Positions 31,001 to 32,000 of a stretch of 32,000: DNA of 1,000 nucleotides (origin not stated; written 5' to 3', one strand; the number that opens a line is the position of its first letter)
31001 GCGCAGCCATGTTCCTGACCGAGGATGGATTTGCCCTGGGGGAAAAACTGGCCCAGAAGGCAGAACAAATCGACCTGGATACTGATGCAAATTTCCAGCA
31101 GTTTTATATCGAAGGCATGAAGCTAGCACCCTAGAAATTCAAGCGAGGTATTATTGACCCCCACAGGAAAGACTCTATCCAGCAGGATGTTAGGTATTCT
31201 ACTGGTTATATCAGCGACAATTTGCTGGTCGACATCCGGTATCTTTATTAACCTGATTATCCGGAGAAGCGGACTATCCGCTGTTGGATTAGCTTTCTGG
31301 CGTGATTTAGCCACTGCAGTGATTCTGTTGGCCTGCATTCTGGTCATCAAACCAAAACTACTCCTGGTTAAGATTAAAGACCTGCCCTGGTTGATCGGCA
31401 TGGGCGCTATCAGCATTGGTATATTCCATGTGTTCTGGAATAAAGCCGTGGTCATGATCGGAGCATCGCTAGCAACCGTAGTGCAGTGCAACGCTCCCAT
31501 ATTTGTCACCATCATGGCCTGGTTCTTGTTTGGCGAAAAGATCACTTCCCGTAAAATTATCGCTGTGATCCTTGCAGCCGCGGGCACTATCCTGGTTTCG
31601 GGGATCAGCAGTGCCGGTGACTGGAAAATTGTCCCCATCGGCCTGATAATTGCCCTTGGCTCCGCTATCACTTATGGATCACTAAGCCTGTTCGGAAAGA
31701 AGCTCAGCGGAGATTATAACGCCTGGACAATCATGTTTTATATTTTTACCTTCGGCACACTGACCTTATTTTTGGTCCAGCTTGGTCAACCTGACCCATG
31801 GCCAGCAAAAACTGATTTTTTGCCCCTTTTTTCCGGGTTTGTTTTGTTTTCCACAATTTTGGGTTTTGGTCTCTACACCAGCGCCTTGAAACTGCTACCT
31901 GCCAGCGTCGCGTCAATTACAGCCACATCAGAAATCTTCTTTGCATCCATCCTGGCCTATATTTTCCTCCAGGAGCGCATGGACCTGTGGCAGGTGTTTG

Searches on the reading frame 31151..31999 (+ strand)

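Call 23: search_protein_families(library=pfam, proteins=[window:31151-31999:+], max_evalue=0.01)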
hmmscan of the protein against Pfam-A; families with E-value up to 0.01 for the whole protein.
window:31151-31999:+ (283 aa): 3 families
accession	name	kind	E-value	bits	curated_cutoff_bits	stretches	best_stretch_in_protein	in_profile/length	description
PF00892.27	EamA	-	7e-40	136.9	28.2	2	13-150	1-134/135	EamA-like transporter family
PF03151.22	TPT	-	0.00022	21.1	30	1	80-198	66-184/291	Triose-phosphate Transporter family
PF16913.11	PUNUT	-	0.0018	18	30.6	0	231-282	78-131/321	Purine nucleobase transmembrane transport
